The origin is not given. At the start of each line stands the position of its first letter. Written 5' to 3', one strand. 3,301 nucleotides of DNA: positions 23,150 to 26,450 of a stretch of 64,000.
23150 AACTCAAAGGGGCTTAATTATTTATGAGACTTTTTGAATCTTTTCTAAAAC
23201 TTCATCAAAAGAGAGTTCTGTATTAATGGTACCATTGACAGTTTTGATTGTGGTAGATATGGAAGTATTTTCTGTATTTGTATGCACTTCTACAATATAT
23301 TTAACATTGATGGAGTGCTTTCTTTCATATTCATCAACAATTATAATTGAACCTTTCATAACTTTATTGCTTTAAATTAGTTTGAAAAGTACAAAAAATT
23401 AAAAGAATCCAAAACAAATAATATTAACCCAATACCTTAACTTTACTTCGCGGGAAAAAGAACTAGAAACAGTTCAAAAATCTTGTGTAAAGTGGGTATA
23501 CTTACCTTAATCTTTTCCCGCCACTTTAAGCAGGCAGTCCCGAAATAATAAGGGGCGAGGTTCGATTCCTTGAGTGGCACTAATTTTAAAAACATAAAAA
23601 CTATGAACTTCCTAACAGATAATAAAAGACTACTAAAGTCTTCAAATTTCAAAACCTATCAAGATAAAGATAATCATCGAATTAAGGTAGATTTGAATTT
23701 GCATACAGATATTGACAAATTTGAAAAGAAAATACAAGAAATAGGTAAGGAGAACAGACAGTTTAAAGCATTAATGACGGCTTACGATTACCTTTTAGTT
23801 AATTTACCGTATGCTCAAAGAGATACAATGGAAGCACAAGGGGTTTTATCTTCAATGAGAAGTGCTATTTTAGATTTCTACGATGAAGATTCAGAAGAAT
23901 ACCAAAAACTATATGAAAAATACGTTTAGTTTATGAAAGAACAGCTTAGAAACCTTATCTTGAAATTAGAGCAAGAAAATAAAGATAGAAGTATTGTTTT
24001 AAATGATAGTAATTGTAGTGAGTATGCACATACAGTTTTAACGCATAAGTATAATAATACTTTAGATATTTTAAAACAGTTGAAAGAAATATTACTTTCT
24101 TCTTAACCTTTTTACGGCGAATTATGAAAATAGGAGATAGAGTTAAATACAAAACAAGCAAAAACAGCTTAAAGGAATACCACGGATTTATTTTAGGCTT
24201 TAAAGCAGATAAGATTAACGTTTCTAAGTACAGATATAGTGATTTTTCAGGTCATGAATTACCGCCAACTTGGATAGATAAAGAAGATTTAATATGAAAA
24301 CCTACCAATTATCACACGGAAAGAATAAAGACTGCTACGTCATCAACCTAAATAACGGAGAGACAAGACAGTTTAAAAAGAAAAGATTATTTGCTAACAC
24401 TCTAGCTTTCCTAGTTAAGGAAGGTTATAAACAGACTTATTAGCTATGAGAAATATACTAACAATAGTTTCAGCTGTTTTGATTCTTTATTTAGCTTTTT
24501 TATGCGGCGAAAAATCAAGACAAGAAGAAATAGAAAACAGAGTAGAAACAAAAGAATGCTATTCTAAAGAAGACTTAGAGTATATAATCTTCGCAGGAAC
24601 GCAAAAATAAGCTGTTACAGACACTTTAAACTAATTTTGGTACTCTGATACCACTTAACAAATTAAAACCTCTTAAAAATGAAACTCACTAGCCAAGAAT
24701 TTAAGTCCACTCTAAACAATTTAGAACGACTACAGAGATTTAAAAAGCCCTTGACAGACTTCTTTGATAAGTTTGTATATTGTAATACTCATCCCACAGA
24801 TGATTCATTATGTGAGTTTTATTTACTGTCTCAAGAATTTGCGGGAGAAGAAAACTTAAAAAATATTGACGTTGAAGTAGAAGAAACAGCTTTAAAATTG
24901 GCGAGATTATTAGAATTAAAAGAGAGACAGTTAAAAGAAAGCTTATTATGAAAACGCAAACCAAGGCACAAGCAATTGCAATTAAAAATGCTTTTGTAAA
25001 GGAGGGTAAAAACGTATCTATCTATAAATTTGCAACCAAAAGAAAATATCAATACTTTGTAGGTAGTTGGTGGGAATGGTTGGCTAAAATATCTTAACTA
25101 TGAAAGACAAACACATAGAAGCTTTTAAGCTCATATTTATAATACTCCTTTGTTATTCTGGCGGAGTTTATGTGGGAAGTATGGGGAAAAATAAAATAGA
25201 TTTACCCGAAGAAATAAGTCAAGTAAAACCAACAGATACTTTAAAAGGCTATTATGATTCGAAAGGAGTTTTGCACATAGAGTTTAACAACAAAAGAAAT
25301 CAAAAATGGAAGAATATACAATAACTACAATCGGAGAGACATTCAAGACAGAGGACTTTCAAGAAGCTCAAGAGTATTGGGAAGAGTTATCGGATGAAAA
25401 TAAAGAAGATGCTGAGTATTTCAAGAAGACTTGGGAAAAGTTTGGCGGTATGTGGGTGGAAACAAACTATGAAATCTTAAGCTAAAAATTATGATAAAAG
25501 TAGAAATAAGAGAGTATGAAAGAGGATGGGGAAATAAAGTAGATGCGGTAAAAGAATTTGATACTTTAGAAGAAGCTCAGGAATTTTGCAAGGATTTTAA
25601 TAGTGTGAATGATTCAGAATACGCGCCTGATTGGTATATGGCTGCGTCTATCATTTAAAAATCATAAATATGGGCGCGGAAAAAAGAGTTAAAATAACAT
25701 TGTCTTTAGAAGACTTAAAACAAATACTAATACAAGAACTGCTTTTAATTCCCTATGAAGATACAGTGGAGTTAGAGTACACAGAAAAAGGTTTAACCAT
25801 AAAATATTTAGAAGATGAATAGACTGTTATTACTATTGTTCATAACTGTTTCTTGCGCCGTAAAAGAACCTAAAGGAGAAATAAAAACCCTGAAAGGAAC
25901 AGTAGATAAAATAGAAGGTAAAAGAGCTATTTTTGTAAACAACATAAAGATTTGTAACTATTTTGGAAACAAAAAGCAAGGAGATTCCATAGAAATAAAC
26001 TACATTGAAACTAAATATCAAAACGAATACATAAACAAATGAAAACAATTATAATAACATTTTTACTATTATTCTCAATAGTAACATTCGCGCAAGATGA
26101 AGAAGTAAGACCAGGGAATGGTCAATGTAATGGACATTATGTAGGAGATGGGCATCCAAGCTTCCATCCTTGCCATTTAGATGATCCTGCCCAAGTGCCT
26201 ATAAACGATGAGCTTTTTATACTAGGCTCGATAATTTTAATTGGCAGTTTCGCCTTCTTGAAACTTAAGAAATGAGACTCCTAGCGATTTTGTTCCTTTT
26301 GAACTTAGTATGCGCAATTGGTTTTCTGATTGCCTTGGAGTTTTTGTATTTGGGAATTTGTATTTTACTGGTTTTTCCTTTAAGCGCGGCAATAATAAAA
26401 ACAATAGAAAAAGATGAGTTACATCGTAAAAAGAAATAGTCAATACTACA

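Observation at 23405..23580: Outward-facing motif copy built into the transposon end, aimed at a 62-nt tRNA-like element and the downstream gene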

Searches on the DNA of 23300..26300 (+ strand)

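Call 8: search_dna_similar(query=window:23300-26300:+, collection=phages, mode=near)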
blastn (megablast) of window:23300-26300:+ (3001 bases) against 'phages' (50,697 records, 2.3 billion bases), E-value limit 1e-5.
No match.
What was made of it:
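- Tried and rejected: Megablast of the region against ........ found nothing (call 8).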

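Call 14: search_rna_families(source=window, start=23380, end=23680, threshold=evalue, max_evalue=10, show_alignments=3)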
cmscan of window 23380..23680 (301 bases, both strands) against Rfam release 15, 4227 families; matches with E-value up to 10: 7.
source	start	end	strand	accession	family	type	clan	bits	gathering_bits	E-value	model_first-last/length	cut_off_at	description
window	23520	23578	+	RF01684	mascRNA-menRNA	Gene;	-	18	42.5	0.32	1-56/56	no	MALAT1-associated small cytoplasmic RNA/MEN beta RNA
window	23535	23557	+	RF01100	PK-BYV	Cis-reg;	-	17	50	0.32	1-40/40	no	3'-terminal pseudoknot in BYV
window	23534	23616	+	RF02493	Gl_U4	Gene; snRNA; splicing;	-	15.8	100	1.1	1-95/95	no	Giardia U4 spliceosomal RNA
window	23596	23642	-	RF02270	nse_sRNA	Gene;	-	15.6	75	4.2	1-73/73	no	Neisseria sigma-E sRNA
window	23649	23678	-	RF01280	snoR14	Gene; snRNA; snoRNA; CD-box;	CL00076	13.9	40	6.4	51-80/84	no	Small nucleolar RNA snoR14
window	23520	23580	-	RF04354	Plastid-ycf2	Cis-reg;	-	13.6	65.7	5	1-75/75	no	Plastid-ycf2 5UTR RNA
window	23505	23584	-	RF02467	Ms_IGR-2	Gene; sRNA;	-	11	45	7.5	1-82/82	no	Mycobacterium sRNA Ms_IGR-2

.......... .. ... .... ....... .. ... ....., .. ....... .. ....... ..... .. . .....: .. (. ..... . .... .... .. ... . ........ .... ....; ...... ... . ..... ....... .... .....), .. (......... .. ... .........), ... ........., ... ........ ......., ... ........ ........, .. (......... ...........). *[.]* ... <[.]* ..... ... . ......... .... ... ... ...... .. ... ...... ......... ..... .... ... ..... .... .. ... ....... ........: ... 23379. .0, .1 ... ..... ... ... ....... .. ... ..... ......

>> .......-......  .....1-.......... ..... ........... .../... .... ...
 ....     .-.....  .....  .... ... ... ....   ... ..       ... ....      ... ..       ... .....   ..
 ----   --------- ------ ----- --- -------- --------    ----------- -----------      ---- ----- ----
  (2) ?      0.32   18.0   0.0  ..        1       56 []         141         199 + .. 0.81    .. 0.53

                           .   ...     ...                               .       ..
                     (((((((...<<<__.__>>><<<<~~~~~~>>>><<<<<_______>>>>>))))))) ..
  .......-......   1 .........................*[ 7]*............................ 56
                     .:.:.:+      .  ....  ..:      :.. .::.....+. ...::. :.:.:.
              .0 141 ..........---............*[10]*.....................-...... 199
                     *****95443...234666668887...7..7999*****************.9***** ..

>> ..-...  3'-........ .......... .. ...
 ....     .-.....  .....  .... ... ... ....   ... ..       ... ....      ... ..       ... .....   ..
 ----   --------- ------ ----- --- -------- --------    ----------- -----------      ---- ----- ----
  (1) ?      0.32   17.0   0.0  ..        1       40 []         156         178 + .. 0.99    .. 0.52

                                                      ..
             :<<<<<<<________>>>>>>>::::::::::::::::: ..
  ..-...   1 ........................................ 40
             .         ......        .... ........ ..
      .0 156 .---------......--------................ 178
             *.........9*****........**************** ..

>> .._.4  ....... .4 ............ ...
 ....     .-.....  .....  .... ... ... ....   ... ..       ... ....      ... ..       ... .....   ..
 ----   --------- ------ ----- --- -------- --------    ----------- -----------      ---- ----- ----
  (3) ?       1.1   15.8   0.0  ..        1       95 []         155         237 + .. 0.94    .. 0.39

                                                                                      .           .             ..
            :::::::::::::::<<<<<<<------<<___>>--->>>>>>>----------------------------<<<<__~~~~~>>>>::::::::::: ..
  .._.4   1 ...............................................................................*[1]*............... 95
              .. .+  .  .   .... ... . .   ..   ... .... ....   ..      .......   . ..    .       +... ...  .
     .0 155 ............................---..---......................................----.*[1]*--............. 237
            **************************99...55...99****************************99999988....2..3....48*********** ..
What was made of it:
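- On tRNA gene: No Rfam tRNA match; the best hit is the tRNA-like mascRNA at 18 bits, E 0.32 (call 14).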

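Call 61: search_dna_similar(query=window:23507-23602:+, collection=phages, mode=distant, max_evalue=1, max_rows=15)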
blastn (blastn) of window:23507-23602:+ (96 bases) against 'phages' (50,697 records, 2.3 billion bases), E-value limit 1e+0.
Records with a match: 5; places in all: 5; records where one place covers at least 80% of the query: 0.
Best place of each record, by identity: >=99% 1; 80-90% 4.
By first word of the organism name: Proteus 3; Maribacter 1; Altiarchaeum 1.
By host as written in the record: Proteus mirabilis H10.20 1; Proteus mirabilis 3b10_21 1; Proteus mirabilis H10_20 1; Maribacter halichondriae 1; - 1.
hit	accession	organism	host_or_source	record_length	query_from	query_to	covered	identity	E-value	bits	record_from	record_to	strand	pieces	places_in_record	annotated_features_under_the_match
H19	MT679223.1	Proteus phage 1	Proteus mirabilis H10.20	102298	53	86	35%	85.7%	9e-1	38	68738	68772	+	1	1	tRNA-Thr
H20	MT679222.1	Proteus phage 2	Proteus mirabilis 3b10_21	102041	53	86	35%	85.7%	9e-1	38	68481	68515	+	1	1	tRNA-Thr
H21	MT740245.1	Proteus phage M4H10_20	Proteus mirabilis H10_20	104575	53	86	35%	85.7%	9e-1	38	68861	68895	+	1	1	tRNA-Thr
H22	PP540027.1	Maribacter phage Panino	Maribacter halichondriae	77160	46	77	33%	87.9%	3e-1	39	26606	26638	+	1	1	tRNA-Lys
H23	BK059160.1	Altiarchaeum virus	-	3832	75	94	21%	100.0%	9e-1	37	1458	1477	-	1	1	none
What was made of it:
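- On tRNA gene: The 3' 33 nt are 86-88% like the 3' ends of phage tRNA genes, but weakly so (E 0.3-0.9, call 61).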

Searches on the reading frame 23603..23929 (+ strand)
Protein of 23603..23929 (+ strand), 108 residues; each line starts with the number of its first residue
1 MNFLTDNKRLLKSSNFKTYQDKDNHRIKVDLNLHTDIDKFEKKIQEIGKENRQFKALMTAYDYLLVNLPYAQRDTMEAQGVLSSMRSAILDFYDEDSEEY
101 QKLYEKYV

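Call 13: search_protein_families(library=pfam, proteins=[window:23603-23929:+], max_evalue=0.01)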
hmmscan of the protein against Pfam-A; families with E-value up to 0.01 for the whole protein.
window:23603-23929:+ (108 aa): 0 families

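Call 33: find_related_loci(query=window:23603-23929:+, collection=viral_contigs, flank=6000)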
Query window:23603-23929:+ (108 aa) in viral_contigs; peptide patterns used: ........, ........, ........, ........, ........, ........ (x = any residue, [..] = any of these).
5 stretches matched a pattern; 1 encode a relative of the query (tblastn E <= 1e-3); 1 distinct loci.
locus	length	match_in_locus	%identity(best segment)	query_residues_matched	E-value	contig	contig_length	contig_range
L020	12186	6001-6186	87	47-108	7e-34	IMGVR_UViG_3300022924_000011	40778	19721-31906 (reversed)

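Call 35: find_encoding_contigs(protein=window:23603-23929:+, flank=8000, max_places=10)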
Protein window:23603-23929:+ (108 aa): 3 contigs read that carry it; 2 places shown.
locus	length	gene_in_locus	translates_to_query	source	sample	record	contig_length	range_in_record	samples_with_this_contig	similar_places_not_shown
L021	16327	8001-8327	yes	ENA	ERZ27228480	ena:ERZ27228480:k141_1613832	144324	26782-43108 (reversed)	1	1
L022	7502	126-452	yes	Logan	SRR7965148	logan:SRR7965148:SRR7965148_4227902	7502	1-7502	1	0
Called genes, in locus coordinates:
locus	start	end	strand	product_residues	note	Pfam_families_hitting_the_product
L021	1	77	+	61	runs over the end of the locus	-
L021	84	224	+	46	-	-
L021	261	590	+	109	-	-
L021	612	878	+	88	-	-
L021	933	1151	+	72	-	-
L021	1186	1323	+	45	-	-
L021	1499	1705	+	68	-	-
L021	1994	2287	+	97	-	-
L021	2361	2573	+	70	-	-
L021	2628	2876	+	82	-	-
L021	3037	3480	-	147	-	-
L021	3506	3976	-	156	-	-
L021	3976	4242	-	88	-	-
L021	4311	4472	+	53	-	-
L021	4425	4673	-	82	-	-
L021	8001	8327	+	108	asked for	-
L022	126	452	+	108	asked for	-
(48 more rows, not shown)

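Call 62: search_protein_families(library=phrogs, proteins=[window:23603-23929:+], max_evalue=0.01)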
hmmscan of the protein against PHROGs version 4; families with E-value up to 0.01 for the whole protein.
window:23603-23929:+ (108 aa): 0 families
